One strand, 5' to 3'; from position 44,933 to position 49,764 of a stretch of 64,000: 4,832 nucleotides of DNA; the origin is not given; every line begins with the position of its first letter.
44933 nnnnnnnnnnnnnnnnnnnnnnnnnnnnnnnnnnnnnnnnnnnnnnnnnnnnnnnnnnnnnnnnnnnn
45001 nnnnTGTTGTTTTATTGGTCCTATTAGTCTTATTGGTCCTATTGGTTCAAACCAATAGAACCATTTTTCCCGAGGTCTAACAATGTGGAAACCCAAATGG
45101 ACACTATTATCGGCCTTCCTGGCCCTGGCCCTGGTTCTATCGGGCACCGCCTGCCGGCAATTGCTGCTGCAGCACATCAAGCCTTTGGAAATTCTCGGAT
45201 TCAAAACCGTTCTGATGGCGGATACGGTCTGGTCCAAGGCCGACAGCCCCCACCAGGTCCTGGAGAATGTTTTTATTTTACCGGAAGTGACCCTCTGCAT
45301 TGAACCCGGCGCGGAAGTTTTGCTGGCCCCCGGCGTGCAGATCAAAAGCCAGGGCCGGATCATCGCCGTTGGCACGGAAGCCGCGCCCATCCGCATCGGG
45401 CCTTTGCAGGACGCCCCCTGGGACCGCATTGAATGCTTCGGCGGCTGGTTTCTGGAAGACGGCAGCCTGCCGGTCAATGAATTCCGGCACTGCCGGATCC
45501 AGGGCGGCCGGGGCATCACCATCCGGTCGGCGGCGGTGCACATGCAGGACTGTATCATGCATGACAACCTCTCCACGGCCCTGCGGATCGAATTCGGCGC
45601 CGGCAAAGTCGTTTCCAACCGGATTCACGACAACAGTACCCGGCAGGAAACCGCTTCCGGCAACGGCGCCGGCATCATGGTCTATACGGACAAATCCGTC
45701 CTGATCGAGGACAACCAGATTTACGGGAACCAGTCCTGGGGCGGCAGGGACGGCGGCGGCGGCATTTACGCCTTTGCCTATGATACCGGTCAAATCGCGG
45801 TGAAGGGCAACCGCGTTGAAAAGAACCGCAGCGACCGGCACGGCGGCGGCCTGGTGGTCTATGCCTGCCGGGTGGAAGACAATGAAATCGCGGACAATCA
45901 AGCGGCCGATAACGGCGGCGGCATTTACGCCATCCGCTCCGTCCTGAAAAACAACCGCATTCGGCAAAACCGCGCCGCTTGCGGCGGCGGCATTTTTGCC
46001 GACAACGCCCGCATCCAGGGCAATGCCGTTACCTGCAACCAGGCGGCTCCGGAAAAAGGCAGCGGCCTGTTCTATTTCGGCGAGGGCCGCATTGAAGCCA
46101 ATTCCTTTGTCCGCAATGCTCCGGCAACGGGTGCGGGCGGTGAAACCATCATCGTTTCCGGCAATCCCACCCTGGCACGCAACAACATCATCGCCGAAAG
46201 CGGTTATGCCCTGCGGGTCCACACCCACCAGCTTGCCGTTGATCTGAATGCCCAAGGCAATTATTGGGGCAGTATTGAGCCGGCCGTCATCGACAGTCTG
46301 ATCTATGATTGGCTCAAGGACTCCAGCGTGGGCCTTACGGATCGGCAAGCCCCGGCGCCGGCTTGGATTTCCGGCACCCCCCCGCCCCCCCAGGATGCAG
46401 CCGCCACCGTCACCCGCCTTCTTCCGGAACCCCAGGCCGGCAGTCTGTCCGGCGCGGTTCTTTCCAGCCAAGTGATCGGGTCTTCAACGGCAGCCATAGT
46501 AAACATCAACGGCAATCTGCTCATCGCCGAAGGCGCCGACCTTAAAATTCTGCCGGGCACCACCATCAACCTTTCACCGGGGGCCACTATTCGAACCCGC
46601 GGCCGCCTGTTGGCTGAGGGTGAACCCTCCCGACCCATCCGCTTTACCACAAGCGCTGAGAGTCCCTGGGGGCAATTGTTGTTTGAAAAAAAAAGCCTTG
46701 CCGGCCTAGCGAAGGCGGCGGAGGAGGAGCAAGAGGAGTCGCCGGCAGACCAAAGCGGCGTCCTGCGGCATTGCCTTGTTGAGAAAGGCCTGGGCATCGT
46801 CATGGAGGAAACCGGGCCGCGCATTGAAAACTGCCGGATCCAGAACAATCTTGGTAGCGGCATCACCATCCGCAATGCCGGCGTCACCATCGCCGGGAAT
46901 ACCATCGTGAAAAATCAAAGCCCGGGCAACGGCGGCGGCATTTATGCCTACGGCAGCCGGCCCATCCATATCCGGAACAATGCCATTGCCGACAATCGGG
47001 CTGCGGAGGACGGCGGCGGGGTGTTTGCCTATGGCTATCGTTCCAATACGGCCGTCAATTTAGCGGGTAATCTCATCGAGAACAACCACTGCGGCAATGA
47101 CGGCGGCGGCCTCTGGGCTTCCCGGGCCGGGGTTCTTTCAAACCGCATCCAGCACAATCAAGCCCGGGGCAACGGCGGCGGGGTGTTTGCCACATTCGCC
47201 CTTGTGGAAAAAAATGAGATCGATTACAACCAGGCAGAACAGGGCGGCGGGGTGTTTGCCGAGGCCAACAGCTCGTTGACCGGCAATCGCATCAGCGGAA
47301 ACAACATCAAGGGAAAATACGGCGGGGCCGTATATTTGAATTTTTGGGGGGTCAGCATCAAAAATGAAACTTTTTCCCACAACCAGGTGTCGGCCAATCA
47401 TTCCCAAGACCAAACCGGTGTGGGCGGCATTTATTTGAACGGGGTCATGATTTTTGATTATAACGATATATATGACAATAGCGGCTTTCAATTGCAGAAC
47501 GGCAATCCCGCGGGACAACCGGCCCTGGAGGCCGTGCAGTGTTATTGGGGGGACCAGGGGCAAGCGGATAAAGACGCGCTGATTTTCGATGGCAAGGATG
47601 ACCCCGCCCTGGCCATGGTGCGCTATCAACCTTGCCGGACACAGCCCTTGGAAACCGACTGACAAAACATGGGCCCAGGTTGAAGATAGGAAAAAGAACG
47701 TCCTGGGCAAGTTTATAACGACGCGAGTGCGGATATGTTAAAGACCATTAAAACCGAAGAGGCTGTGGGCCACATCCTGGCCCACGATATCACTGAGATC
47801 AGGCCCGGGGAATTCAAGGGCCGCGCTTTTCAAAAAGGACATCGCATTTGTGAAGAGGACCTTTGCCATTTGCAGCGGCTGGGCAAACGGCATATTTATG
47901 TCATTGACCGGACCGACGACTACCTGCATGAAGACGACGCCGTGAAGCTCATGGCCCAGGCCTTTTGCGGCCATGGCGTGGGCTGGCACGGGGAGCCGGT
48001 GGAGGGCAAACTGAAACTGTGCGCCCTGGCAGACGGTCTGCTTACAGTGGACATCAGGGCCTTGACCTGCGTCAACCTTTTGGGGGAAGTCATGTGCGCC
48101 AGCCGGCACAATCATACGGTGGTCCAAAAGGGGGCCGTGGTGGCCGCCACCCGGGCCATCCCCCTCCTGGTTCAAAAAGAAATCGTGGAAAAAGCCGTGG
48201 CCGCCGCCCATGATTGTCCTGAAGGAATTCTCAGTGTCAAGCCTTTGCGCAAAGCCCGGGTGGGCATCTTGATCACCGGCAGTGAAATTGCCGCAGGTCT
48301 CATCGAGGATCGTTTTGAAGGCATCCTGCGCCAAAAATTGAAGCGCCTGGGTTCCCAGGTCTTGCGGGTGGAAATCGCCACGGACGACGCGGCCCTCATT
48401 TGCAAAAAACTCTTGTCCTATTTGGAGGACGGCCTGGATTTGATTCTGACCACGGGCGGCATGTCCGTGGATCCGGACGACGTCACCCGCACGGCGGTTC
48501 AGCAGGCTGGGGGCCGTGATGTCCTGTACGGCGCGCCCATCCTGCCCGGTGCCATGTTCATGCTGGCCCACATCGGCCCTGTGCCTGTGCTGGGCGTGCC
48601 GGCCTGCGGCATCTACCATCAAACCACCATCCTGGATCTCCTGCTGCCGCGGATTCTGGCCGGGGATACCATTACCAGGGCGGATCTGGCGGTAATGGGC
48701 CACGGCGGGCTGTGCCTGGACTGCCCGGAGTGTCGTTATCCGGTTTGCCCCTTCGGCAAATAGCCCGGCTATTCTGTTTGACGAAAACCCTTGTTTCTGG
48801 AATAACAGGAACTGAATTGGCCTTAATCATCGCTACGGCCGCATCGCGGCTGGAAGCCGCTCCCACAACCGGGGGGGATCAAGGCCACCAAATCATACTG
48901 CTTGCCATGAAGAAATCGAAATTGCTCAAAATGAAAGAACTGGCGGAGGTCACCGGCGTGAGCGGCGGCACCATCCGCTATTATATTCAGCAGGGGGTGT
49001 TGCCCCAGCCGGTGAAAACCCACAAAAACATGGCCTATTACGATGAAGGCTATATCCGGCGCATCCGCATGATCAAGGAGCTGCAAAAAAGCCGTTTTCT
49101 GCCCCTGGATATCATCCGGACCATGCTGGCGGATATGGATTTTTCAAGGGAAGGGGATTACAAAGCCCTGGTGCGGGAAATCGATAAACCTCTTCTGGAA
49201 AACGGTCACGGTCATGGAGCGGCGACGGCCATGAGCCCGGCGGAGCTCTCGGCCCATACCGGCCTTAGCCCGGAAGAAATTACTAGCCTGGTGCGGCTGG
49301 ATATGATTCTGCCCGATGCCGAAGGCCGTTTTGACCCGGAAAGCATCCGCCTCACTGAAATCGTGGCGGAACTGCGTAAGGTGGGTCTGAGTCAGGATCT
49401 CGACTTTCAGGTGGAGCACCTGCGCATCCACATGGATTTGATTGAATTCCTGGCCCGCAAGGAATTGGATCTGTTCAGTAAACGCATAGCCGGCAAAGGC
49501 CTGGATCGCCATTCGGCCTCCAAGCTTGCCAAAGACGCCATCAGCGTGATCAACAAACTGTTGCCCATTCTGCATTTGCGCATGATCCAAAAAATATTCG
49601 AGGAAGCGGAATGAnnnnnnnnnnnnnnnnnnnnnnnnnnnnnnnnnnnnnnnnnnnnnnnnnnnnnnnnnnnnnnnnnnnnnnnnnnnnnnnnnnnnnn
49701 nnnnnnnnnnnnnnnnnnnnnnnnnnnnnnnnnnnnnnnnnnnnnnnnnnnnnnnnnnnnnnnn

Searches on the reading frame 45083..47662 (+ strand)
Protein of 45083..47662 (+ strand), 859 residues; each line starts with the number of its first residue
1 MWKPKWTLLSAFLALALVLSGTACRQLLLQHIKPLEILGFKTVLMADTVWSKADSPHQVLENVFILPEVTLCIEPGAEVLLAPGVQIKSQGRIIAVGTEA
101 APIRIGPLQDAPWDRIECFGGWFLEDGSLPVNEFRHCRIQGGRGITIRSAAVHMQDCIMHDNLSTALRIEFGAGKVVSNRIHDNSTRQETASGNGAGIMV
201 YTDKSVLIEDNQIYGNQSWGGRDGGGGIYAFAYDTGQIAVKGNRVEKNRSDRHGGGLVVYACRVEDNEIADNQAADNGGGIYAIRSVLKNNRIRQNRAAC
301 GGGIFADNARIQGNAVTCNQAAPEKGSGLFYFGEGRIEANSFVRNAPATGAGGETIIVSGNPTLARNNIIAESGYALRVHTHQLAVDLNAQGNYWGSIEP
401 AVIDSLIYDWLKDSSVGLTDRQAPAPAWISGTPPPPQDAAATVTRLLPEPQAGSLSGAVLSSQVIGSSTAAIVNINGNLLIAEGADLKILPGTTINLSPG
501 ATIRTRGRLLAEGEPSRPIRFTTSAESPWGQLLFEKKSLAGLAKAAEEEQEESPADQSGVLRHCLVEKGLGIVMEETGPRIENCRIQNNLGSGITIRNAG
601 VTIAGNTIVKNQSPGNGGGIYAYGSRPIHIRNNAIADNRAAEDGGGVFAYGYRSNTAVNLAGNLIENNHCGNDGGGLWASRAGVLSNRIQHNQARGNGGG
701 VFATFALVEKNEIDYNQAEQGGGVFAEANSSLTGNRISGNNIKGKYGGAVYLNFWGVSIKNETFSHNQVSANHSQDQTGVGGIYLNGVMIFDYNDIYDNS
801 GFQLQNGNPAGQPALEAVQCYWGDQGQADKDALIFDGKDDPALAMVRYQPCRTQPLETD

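Call 3: search_protein_families(library=pfam, proteins=[window:45083-47662:+], max_evalue=0.01)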
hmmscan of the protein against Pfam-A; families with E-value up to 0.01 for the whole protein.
window:45083-47662:+ (859 aa): 3 families
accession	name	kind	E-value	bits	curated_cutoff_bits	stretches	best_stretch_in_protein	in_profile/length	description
PF13229.12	Beta_helix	-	5.7e-31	107.7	25.9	4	133-284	12-145/158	Right handed beta helix region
PF05048.19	NosD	-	2e-17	63.8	23.6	3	242-350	70-177/212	Periplasmic copper-binding protein (NosD)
PF02415.23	Chlam_PMP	-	4.2e-08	33.1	20.6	0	270-283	5-18/19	Chlamydia polymorphic membrane protein (Chlamydia_PMP) repeat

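Call 26: search_protein_families(library=ncbifam, proteins=[window:45083-47662:+], max_evalue=0.001)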
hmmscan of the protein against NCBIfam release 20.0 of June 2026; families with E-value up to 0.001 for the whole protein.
window:45083-47662:+ (859 aa): 2 families
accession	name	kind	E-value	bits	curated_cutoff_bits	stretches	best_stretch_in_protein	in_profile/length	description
TIGR04247.1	NosD_copper_fam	subfamily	2.3e-13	49.5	300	1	142-383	47-272/377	nitrous oxide reductase family maturation protein NosD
TIGR03804.1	para_beta_helix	repeat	1.8e-07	30.7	19.45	0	577-611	8-42/44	parallel beta-helix repeat protein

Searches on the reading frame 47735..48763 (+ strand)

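Call 25: search_protein_families(library=pfam, proteins=[window:47735-48763:+], max_evalue=0.001)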
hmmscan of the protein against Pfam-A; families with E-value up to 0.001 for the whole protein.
window:47735-48763:+ (342 aa): 1 family
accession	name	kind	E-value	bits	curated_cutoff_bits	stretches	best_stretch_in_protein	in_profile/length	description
PF00994.29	MoCF_biosynth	-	1.4e-20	73.9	26.6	1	177-289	1-124/144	Probable molybdopterin binding domain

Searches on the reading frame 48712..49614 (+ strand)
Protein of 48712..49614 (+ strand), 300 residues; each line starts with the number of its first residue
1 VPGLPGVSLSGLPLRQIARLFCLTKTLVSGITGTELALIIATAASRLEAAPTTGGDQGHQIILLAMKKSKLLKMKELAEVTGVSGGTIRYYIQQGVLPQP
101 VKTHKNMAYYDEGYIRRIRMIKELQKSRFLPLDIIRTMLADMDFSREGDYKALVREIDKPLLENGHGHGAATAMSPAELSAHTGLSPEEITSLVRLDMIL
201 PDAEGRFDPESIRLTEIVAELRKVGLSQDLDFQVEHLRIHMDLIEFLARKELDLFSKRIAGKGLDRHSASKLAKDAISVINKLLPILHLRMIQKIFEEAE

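Call 25: search_protein_families(library=pfam, proteins=[window:48712-49614:+], max_evalue=0.001)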
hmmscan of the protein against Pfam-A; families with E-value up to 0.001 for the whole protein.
window:48712-49614:+ (300 aa): 4 families
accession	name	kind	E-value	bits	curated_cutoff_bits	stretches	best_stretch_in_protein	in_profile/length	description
PF13411.12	MerR_1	-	6.4e-19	68.3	21.6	1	73-140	2-67/69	MerR HTH family regulatory protein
PF00376.29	MerR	-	1.7e-08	34.6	28.2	1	73-110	1-38/38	MerR family regulatory protein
PF13412.12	HTH_24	-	2.9e-05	24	21.9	0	63-93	9-39/48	Winged helix-turn-helix DNA-binding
PF12728.13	HTH_17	-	0.00094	19.8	27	0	71-99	1-29/51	Helix-turn-helix domain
